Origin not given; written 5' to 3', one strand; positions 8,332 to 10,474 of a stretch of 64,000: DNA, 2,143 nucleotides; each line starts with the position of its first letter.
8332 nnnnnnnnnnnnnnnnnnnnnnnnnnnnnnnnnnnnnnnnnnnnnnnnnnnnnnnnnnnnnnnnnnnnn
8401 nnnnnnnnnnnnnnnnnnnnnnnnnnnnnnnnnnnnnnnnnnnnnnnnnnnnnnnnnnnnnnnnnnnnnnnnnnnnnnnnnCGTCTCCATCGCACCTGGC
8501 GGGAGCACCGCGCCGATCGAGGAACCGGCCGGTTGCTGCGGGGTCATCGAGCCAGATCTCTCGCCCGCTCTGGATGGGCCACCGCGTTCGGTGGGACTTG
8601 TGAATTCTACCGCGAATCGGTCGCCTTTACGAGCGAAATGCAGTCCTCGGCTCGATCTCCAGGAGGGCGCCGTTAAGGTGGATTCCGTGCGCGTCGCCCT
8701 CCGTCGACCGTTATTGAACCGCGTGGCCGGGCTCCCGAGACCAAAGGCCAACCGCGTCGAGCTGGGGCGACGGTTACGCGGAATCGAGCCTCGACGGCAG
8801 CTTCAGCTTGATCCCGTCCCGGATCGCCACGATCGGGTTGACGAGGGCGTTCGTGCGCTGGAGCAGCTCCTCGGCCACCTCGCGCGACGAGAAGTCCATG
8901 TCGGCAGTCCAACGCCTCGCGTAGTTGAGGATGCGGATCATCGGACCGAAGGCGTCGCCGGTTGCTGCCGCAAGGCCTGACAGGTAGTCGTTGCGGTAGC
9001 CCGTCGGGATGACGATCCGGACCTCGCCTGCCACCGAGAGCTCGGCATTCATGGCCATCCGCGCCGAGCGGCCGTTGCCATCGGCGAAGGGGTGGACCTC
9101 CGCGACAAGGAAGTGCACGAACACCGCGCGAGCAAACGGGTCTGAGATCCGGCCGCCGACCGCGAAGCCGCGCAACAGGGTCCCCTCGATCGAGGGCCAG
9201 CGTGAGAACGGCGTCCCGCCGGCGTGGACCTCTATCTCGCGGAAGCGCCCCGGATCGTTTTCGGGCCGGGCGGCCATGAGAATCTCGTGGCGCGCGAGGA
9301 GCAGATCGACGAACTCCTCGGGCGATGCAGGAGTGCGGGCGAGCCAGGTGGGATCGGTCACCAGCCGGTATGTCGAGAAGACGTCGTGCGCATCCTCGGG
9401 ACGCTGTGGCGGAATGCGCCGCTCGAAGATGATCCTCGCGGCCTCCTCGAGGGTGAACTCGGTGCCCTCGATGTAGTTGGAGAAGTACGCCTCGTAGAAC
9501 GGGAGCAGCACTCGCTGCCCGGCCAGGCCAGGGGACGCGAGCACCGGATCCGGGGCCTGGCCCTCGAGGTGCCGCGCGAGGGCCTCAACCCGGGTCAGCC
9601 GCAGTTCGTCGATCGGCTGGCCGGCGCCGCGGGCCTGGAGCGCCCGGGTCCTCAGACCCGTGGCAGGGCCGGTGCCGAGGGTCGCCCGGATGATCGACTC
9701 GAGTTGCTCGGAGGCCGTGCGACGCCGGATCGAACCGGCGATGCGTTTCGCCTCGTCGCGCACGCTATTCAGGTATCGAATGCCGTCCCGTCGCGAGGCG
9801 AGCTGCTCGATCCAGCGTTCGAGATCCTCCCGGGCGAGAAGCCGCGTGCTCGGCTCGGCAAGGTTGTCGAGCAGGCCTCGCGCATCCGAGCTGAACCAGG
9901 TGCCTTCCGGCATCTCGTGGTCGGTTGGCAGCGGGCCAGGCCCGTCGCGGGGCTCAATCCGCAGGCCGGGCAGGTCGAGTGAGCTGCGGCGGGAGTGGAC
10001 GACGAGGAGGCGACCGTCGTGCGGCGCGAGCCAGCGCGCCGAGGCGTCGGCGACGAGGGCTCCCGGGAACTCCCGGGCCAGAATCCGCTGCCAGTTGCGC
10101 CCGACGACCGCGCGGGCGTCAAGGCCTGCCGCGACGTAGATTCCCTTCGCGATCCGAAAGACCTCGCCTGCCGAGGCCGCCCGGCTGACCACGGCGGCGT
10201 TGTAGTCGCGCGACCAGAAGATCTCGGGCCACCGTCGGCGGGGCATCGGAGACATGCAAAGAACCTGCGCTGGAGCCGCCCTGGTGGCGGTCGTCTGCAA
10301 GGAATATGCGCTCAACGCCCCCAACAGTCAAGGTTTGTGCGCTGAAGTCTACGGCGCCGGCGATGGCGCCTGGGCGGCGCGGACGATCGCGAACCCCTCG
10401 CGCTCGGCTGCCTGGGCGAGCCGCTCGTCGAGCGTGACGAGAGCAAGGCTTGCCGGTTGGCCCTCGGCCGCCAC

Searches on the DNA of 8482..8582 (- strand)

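Call 35: build_rna_model(alignment_id=A4)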
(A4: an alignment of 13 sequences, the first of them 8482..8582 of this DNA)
Model R1 built from alignment A4 (13 sequences, 108 columns); structure: RNAalifold consensus.
model positions 102; base pairs 21; branch points 1; effective number of sequences 1.93; information 0.59 bits per position. Calibrated on 0.2 Mb of random sequence (short: E-values are rough).
structure used (alignment columns):
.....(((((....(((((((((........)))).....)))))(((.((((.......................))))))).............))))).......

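Call 38: search_with_rna_model(model_id=R1, sources=[window, L001, L002, L003, L004, L005, L006, L007, L008, L009, L010, L011, L012, L013, L014, L015, L016, L017, L018, L019, L020, L021, L022, L023, L024, L025, L026, L027, L028, L029, L030, L031, L032, L033, L034, L035, L036, L037, L038, L039, L040, L041, L042, L043, L044, L045, L046, L047, L048, L049, L050, L051, L052, L053, L054, L055, L056, L057, L058, L059], max_evalue=0.01)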
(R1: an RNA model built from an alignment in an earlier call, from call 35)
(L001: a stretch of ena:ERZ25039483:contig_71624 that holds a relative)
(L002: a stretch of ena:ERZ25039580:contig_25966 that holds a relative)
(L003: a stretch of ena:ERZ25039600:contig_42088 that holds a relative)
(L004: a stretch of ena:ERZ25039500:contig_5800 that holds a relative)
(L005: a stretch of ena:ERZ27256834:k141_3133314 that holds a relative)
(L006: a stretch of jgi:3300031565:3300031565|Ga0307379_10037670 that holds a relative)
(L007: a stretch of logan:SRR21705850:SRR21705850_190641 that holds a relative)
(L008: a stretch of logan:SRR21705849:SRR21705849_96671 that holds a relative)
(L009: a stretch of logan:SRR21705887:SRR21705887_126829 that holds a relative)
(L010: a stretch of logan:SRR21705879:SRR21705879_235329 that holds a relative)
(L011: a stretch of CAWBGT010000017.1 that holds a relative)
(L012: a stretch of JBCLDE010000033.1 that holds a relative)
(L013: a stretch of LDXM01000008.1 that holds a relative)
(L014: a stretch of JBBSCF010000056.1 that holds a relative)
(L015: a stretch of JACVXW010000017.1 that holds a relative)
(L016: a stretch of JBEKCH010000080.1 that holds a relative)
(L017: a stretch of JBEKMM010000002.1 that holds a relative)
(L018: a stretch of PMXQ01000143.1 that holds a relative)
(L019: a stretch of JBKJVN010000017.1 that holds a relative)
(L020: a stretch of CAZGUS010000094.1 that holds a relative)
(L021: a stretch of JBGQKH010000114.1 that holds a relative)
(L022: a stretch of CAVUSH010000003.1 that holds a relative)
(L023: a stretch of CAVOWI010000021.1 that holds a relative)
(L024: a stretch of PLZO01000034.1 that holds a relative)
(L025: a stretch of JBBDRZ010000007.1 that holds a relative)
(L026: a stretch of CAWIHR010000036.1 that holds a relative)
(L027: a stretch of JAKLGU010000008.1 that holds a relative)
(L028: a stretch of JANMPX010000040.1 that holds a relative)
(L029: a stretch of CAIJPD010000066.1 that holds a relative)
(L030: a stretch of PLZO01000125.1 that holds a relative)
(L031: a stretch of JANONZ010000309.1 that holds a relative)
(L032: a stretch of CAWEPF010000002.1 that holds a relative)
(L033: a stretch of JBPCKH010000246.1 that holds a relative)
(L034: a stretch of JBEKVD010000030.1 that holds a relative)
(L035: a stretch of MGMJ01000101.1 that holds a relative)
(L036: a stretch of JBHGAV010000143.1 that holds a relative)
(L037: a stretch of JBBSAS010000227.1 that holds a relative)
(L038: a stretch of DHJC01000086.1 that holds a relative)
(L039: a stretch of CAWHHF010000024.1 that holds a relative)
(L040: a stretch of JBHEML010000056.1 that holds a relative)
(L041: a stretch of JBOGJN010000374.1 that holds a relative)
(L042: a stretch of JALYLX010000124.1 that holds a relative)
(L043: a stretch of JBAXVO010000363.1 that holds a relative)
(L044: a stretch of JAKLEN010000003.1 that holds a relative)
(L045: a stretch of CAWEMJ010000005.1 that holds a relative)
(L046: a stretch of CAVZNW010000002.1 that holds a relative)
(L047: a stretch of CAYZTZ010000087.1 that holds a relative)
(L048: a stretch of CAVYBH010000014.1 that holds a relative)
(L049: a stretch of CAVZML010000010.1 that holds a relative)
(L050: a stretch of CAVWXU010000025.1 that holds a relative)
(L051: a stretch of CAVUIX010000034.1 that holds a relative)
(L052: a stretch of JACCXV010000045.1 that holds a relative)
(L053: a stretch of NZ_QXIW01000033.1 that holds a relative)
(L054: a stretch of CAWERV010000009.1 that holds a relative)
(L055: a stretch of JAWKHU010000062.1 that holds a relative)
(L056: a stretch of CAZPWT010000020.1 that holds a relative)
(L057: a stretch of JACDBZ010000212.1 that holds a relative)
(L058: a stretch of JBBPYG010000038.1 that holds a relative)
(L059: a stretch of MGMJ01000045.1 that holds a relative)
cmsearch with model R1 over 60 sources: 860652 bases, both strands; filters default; matches with E-value up to 0.01: 56.
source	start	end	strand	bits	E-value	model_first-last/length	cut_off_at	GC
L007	757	858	+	110.3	2.2e-28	1-102/102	no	0.74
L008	1808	1909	+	110.3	2.2e-28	1-102/102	no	0.74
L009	45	146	+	110.3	2.2e-28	1-102/102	no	0.74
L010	98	199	+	110.3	2.2e-28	1-102/102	no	0.74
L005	3113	3214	+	108.9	5.6e-28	1-102/102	no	0.69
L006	2955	3056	+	108.9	5.6e-28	1-102/102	no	0.69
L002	9896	9996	+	106.3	3.2e-27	1-102/102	no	0.71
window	8482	8582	-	105.7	4.8e-27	1-102/102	no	0.7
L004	9895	9996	+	105.5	5.6e-27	1-102/102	no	0.74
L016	1110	1211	+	105.1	7.1e-27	1-102/102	no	0.69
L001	7894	7995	+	103.3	2.4e-26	1-102/102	no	0.74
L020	2722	2823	+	102.5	4e-26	1-102/102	no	0.66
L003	8025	8126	+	102.2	4.8e-26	1-102/102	no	0.71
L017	9834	9935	+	101.5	7.8e-26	1-102/102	no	0.7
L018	1815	1916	+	101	1.1e-25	1-102/102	no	0.7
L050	9825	9928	+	100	2.2e-25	1-102/102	no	0.7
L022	9813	9916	+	98.4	5.9e-25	1-102/102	no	0.71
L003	8724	8825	+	98.2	7e-25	1-102/102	no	0.74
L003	12384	12480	+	97.6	1.1e-24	1-102/102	no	0.69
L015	2862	2966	+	95.2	5.3e-24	1-102/102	no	0.73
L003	11342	11439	+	94.7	7.1e-24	1-102/102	no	0.69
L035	4534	4637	+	94.4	8.6e-24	1-102/102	no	0.68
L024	9850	9953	+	94.1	1.1e-23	1-102/102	no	0.7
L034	9824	9927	+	93.5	1.6e-23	1-102/102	no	0.73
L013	9873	9975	+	92.2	3.8e-23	1-102/102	no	0.68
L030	9850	9953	+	91.6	5.8e-23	1-102/102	no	0.7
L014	9831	9933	+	89.5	2.3e-22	1-102/102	no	0.66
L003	6934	7036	+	88.2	5.4e-22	1-102/102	no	0.67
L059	9821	9924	+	87.9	6.9e-22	1-102/102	no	0.71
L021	3088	3190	+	87.6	8.3e-22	1-102/102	no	0.66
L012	9654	9756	+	86.7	1.5e-21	1-102/102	no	0.65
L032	9051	9157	+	83.9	9.8e-21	1-102/102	no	0.68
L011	9623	9726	+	81.5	4.6e-20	1-102/102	no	0.68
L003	16994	17095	+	80.4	9.8e-20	1-102/102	no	0.68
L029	8487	8591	+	78.6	3.3e-19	1-102/102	no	0.69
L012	9806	9910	+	75.7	2.3e-18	1-102/102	no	0.72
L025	9876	9982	+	72.9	1.4e-17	1-102/102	no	0.68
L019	9614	9720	+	72.6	1.8e-17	1-102/102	no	0.7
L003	7092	7196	+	71.5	3.8e-17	1-102/102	no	0.74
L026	11986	12088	-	69.6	1.3e-16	1-102/102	no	0.65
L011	9800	9904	+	68.9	2e-16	1-102/102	no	0.74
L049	9820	9928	+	53.4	6.4e-12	1-102/102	no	0.72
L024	208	303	-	51.3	2.5e-11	1-102/102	no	0.65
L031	8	118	+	50.4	4.8e-11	1-102/102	no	0.69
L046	7239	7337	+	50.3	4.9e-11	1-102/102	no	0.66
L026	9819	9930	+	45.9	9.3e-10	1-102/102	no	0.71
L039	9823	9931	+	44.3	2.7e-09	1-102/102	no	0.69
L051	495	590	+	44.3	2.8e-09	1-102/102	no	0.69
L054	9577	9664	+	44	3.5e-09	1-102/102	no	0.68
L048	8940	9034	+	40.6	3.2e-08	1-102/102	no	0.72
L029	8642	8753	+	40.4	3.7e-08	1-102/102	no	0.71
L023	9856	9950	+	40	4.7e-08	1-102/102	no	0.73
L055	9781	9890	+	32.3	8e-06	1-102/102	no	0.73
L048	6385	6481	+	32.2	8.8e-06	1-102/102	no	0.7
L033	1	86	+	28.6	9.5e-05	23-102/102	5'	0.73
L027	9257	9318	+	23.4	0.0031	15-88/102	no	0.79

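Call 42: search_with_rna_model(model_id=R1, sources=[L060, L061, L062, L063, L064, L065, L066, L067, L068, L069, L070], max_evalue=0.01)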
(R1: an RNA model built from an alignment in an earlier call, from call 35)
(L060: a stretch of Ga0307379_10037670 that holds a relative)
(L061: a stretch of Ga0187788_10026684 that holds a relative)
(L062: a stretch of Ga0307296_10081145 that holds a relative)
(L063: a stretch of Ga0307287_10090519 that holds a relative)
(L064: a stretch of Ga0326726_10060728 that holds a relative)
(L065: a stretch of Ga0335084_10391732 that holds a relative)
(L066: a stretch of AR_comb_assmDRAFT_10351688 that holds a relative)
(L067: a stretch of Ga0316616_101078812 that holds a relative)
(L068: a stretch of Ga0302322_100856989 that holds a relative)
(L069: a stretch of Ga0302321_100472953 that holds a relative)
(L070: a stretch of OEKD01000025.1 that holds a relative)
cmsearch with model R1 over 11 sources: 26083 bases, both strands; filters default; matches with E-value up to 0.01: 10.
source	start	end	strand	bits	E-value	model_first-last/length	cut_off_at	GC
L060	2955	3056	+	108.9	1.7e-29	1-102/102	no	0.69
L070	73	175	+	98.7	1.5e-26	1-102/102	no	0.7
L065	1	85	+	52.9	2.7e-13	10-102/102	5'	0.66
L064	2887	2979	+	52.9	2.8e-13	1-102/102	no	0.66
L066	360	453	+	49.3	3e-12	1-102/102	no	0.67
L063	37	130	+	47.9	7.4e-12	1-102/102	no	0.67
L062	599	693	+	46.2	2.4e-11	1-102/102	no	0.65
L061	851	940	+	43.4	1.5e-10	1-102/102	no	0.69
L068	638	716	+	20.8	0.00053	1-102/102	no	0.72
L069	36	114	+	20.8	0.00053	1-102/102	no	0.72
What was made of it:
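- Both families share the same unusual regulatory context (calls 38, 42).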

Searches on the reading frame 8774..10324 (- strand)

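Call 6: search_protein_families(library=pfam, max_evalue=0.1, proteins=[window:8774-10324:-])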
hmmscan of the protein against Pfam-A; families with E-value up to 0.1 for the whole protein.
window:8774-10324:- (516 aa): 2 families
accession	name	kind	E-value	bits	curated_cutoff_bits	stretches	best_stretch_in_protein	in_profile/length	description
PF02661.23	Fic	-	2.3e-12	48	24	1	340-428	5-92/93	Fic/DOC family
PF13338.12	AbiEi_4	-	0.028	14.9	25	0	43-64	28-47/49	Transcriptional regulator, AbiEi antitoxin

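Call 65: search_protein_families(library=padloc, max_evalue=0.01, proteins=[window:8774-10324:-])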
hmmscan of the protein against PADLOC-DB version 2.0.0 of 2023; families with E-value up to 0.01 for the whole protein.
window:8774-10324:- (516 aa): 7 families
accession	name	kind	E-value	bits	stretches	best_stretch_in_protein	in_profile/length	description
PDLC03963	SoFic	-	7.7e-12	43.3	1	274-425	56-208/361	-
PDLC04840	PDC-S04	-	3.2e-10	38.1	1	400-454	145-199/227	-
PDLC04836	PDC-S04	-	9.4e-10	36.1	1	402-458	160-216/244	-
PDLC04837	PDC-S04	-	2.1e-06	25.2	1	404-472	158-226/234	-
PDLC04839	PDC-S04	-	0.00013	19.8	1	404-467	134-199/205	-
PDLC04838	PDC-S04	-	0.0005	17.9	1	359-463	84-195/209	-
PDLC04966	PDC-S24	-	0.00056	16.9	1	394-433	301-340/497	-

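Call 66: search_protein_families(library=ncbifam, max_evalue=0.01, proteins=[window:8774-10324:-])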
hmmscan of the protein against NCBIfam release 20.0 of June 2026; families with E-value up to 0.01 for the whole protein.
window:8774-10324:- (516 aa): 3 families
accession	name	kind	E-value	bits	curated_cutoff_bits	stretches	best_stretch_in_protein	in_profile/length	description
TIGR02613.1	mob_myst_B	hypoth_equivalog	0.00012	22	124.4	1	400-433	112-145/186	mobile mystery protein B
NF046030.1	ProtAdlyltaseSoFic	equivalog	0.0045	16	550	1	395-423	177-205/361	protein adenylyltransferase Fic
NF041381.1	XopAC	subfamily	0.0066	15.2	450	0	399-426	381-408/451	XopAC/AvrAC family type III secretion system effector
